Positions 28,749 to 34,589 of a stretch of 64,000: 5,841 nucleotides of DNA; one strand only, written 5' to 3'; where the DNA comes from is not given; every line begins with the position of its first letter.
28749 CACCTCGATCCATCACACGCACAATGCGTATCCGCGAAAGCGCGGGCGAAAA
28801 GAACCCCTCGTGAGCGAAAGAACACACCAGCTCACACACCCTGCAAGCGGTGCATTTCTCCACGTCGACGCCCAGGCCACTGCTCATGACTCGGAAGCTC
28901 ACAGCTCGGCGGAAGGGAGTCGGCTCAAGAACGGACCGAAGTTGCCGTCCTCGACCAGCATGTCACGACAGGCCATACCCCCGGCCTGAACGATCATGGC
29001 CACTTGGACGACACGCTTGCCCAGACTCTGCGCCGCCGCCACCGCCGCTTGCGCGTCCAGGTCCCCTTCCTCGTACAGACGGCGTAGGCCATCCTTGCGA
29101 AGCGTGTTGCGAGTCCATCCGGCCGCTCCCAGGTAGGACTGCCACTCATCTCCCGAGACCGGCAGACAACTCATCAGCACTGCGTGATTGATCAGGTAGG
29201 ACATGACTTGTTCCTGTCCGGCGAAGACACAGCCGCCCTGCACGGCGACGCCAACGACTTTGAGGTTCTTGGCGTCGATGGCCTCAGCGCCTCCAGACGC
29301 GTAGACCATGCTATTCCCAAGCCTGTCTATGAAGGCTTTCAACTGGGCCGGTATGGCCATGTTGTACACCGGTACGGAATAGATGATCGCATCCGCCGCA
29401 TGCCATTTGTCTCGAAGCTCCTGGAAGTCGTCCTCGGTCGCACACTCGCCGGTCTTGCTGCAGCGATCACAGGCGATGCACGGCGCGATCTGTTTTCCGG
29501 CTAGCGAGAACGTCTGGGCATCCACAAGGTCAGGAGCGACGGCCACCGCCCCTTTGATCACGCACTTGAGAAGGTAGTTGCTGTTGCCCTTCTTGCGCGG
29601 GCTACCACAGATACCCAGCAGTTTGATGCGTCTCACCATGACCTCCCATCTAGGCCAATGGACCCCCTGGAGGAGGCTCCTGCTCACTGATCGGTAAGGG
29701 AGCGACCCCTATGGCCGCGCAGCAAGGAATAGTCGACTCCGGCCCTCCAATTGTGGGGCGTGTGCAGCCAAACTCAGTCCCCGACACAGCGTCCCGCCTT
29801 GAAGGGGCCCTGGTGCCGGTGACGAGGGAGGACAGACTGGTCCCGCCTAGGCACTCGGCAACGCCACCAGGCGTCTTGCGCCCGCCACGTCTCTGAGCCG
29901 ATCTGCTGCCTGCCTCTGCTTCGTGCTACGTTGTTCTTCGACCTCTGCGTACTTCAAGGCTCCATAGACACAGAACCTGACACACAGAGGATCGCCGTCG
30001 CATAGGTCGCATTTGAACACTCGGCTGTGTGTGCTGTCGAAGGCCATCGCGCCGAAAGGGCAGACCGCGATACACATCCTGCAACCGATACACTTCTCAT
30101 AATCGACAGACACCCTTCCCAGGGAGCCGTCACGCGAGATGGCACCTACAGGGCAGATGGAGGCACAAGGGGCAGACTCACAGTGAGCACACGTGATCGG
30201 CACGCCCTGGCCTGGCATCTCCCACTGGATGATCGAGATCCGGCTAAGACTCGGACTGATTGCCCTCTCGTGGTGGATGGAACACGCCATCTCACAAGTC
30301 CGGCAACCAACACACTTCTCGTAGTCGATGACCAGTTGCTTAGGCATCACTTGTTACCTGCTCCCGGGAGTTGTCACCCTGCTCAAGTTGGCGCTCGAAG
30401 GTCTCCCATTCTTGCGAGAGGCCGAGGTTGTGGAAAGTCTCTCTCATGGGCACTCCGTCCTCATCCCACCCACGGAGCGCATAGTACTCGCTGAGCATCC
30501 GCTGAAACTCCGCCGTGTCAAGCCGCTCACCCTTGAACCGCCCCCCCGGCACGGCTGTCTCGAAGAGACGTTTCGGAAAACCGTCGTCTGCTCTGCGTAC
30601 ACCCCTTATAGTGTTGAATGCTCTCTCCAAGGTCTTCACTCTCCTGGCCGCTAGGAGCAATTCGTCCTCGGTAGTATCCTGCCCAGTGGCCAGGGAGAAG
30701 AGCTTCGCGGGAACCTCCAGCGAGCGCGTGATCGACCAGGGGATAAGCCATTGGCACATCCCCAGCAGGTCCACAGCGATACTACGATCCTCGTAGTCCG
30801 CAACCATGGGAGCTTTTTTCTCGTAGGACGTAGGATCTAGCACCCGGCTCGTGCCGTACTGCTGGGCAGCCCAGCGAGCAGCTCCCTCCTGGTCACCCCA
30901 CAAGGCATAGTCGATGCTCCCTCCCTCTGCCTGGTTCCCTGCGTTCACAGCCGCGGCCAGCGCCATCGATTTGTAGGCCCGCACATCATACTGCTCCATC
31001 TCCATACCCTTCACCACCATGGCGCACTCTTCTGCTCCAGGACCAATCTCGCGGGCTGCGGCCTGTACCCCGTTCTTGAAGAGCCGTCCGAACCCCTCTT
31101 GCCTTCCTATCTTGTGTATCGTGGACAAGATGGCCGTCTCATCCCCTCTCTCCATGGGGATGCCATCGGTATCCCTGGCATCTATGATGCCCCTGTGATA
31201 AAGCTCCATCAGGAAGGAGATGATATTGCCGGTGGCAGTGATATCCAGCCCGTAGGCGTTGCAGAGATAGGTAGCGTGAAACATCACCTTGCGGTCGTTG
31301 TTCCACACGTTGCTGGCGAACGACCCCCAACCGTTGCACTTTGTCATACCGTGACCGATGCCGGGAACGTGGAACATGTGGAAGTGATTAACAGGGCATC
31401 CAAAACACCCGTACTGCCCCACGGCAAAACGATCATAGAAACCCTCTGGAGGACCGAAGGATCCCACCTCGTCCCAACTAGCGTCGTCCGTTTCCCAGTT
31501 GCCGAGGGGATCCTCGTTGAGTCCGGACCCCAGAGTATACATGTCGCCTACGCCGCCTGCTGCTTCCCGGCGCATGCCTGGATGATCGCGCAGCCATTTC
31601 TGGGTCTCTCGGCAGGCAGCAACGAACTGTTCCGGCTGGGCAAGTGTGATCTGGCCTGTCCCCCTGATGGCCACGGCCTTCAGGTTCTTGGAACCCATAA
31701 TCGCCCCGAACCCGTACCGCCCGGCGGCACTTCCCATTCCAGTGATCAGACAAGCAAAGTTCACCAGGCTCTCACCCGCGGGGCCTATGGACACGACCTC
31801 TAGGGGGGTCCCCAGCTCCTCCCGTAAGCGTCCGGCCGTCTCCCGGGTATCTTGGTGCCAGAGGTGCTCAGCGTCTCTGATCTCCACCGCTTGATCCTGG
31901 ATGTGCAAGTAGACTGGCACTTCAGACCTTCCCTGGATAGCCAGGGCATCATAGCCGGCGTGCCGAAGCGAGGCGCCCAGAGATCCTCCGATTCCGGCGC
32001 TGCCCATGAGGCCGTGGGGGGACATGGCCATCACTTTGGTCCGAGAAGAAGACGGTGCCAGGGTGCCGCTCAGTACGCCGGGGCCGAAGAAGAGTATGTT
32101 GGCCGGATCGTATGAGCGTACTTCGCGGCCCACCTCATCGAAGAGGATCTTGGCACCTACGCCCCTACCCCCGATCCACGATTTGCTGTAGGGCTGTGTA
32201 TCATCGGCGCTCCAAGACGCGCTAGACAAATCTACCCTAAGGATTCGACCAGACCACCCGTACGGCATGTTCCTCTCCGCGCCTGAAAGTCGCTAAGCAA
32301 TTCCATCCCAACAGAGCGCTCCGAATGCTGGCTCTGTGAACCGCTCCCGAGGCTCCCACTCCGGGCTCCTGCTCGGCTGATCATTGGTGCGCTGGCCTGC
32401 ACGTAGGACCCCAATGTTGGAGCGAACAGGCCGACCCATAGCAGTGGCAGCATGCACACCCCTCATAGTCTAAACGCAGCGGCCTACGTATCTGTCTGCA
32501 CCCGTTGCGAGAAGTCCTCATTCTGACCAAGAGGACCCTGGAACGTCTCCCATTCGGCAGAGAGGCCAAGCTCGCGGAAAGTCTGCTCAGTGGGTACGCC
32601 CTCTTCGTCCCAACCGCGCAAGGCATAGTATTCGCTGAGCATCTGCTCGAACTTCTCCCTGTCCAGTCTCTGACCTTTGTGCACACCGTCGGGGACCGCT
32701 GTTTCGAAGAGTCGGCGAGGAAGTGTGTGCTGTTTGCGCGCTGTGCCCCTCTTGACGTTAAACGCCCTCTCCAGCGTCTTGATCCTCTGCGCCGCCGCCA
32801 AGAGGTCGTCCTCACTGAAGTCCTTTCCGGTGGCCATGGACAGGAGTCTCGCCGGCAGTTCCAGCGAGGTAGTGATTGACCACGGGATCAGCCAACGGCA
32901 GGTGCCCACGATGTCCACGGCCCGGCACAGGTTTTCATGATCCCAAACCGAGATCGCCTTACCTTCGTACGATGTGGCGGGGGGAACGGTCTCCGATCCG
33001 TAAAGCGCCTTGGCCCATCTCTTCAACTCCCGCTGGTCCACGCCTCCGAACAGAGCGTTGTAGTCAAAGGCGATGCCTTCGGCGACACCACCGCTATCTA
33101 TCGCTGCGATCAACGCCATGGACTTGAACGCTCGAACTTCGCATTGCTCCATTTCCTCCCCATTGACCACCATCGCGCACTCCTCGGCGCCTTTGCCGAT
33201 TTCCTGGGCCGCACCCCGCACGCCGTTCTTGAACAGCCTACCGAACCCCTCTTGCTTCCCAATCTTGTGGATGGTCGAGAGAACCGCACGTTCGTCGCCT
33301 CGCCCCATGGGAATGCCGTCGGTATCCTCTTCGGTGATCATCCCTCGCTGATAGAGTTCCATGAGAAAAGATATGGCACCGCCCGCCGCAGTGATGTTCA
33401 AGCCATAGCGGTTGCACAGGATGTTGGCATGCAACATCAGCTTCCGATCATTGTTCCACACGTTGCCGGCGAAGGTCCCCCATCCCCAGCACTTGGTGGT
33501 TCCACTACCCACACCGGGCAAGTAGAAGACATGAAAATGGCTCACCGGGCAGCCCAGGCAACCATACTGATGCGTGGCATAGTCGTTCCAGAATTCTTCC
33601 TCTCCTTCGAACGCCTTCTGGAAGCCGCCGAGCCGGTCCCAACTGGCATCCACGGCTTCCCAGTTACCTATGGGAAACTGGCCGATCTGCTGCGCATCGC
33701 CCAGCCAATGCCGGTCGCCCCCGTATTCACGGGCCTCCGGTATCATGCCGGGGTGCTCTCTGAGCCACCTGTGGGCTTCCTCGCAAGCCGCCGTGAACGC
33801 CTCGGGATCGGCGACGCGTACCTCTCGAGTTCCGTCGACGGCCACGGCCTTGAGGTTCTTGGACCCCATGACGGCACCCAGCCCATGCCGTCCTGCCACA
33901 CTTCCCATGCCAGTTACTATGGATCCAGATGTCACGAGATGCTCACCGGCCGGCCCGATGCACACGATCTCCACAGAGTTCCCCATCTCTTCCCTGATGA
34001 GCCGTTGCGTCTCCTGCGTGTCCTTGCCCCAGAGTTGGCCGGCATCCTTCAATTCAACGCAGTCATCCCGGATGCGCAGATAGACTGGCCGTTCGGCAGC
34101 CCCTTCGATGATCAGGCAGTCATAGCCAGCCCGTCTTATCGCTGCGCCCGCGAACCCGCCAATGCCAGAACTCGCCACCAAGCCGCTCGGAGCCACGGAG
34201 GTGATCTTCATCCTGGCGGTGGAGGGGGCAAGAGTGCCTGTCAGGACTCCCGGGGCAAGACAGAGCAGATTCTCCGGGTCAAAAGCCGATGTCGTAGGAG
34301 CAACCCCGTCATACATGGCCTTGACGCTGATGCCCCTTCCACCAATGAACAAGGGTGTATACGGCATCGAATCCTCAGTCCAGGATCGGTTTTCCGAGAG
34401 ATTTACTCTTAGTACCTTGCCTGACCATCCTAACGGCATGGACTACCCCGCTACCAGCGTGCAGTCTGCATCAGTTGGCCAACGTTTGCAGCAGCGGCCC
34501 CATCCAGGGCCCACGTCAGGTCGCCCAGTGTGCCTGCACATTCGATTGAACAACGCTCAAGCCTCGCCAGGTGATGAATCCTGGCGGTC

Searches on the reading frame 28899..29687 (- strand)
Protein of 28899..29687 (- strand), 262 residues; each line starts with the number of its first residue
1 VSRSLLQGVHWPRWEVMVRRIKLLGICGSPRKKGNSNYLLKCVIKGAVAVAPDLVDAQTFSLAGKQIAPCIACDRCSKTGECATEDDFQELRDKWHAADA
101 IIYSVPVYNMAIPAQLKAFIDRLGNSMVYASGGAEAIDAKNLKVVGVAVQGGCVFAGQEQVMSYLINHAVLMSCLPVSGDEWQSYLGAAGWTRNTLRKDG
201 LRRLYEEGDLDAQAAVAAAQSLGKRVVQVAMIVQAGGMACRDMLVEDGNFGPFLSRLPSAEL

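Call 9: search_protein_families(library=pfam, proteins=[window:28899-29687:-], max_evalue=0.001)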
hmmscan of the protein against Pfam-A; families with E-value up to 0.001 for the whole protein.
window:28899-29687:- (262 aa): 2 families
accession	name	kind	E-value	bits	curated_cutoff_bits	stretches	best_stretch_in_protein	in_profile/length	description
PF03358.20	FMN_red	-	9.2e-25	87.4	24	1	21-179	1-142/152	NADPH-dependent FMN reductase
PF02525.22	Flavodoxin_2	-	1.9e-11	44.5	27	1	22-158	2-142/198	Flavodoxin-like fold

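Call 66: search_protein_families(library=ncbifam, proteins=[window:28899-29687:-], max_evalue=1e-20)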
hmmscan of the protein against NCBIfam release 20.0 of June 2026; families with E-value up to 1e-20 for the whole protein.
window:28899-29687:- (262 aa): 0 families

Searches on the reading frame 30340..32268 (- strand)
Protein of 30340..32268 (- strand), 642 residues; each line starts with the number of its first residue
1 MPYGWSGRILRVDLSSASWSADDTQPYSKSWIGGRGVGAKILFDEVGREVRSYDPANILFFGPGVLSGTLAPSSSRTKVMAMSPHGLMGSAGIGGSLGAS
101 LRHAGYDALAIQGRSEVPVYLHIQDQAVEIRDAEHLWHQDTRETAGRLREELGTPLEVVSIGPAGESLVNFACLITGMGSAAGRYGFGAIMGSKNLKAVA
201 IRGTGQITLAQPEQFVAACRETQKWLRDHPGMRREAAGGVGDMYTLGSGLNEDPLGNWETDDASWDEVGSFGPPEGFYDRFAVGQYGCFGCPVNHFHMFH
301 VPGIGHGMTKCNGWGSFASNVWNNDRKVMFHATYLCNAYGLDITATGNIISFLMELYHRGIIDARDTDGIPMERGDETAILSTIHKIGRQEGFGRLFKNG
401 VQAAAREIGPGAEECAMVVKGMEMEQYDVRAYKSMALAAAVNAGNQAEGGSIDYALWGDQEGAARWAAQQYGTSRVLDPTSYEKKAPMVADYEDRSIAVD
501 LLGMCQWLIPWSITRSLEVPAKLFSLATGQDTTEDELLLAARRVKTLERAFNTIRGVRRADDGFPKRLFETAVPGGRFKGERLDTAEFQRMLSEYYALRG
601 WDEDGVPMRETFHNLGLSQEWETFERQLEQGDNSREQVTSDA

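Call 9: search_protein_families(library=pfam, proteins=[window:30340-32268:-], max_evalue=0.001)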
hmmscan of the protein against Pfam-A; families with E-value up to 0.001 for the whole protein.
window:30340-32268:- (642 aa): 2 families
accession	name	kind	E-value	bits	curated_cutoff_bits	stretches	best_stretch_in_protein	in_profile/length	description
PF01314.23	AFOR_C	-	1.9e-86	291.1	27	1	218-617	2-385/385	Aldehyde ferredoxin oxidoreductase, domains 2 & 3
PF02730.20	AFOR_N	-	3e-66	223.4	29.8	1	7-204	1-199/199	Aldehyde ferredoxin oxidoreductase, N-terminal domain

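Call 66: search_protein_families(library=ncbifam, proteins=[window:30340-32268:-], max_evalue=1e-20)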
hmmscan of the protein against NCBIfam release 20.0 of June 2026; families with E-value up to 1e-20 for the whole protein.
window:30340-32268:- (642 aa): 1 family
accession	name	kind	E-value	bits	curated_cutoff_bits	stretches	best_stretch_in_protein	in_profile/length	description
NF007354.0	PRK09849.1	equivalog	1.7e-74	251.7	868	1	3-214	6-217/703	aldehyde ferredoxin oxidoreductase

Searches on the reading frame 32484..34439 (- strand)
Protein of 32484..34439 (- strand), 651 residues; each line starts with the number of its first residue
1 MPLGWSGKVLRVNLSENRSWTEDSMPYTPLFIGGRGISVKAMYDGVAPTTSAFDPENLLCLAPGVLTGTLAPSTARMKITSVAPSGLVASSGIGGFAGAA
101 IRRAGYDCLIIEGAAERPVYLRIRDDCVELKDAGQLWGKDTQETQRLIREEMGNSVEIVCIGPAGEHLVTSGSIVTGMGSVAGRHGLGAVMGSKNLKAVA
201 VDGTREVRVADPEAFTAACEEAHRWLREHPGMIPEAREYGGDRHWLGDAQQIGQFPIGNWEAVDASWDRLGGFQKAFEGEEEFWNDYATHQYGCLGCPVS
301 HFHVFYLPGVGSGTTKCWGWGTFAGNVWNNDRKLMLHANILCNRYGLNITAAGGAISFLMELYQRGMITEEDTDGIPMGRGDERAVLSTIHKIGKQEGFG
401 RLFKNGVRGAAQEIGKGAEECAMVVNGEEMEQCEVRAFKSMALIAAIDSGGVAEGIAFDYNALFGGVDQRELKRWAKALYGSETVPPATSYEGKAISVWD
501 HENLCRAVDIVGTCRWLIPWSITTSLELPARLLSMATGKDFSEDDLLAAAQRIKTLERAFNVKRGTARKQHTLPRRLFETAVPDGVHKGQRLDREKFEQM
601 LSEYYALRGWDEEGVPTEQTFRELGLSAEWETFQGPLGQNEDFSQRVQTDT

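Call 9: search_protein_families(library=pfam, proteins=[window:32484-34439:-], max_evalue=0.001)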
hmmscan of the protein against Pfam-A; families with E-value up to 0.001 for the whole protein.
window:32484-34439:- (651 aa): 2 families
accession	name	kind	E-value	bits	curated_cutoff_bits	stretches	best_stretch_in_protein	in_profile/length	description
PF01314.23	AFOR_C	-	9.6e-85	285.5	27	1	218-626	2-385/385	Aldehyde ferredoxin oxidoreductase, domains 2 & 3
PF02730.20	AFOR_N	-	8.5e-65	218.7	29.8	1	7-204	1-199/199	Aldehyde ferredoxin oxidoreductase, N-terminal domain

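Call 66: search_protein_families(library=ncbifam, proteins=[window:32484-34439:-], max_evalue=1e-20)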
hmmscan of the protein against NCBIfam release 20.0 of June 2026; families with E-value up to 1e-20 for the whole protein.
window:32484-34439:- (651 aa): 1 family
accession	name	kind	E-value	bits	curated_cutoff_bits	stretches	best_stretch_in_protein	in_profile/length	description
NF007354.0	PRK09849.1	equivalog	1.1e-79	268.9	868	1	3-217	6-221/703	aldehyde ferredoxin oxidoreductase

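Call 67: search_solved_structures(query=window:32484-34439:-, max_evalue=1e-20)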
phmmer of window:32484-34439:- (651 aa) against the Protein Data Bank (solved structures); distinct sequences matched with E-value up to 1e-20: 9.
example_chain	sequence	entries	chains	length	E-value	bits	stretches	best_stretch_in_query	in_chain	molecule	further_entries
9g7j_A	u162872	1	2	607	3e-88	300.1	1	4-627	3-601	Aldehyde ferredoxin oxidoreductase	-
1aor_A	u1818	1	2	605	8.4e-85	288.7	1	6-441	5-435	ALDEHYDE FERREDOXIN OXIDOREDUCTASE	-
9mqx_D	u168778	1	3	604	7.3e-84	285.6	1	3-626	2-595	Aldehyde:ferredoxin oxidoreductase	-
1b25_A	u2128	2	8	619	3.5e-73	250.3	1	4-627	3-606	PROTEIN (FORMALDEHYDE FERREDOXIN OXIDOREDUCTASE) | FORMALDEHYDE FERREDOXIN OXIDOREDUCTASE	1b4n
8c0z_A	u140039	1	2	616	6.8e-70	239.4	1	3-627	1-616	Aldehyde:ferredoxin oxidoreductase,tungsten-containing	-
4z3w_A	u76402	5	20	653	3e-68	234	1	6-423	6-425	Benzoyl-CoA reductase, putative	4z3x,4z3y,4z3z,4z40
9q1t_A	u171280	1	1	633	1.6e-45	158.9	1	4-459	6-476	Tungsten-dependent aldehyde oxidoreductase WOR83 from Haloferax volcanii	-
6x6u_A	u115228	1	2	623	2.8e-43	151.5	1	5-415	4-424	Formaldehyde:ferredoxin oxidoreductase wor5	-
6x1o_A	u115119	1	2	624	2.8e-43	151.5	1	5-415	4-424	Formaldehyde:ferredoxin oxidoreductase wor5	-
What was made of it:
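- Checked: The AORs 11 kb away score better against true AORs (3e-88) than against BamB (3e-68) (call 67).
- Tried and rejected: Rejected, because they lie nearer to true AORs (call 67).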
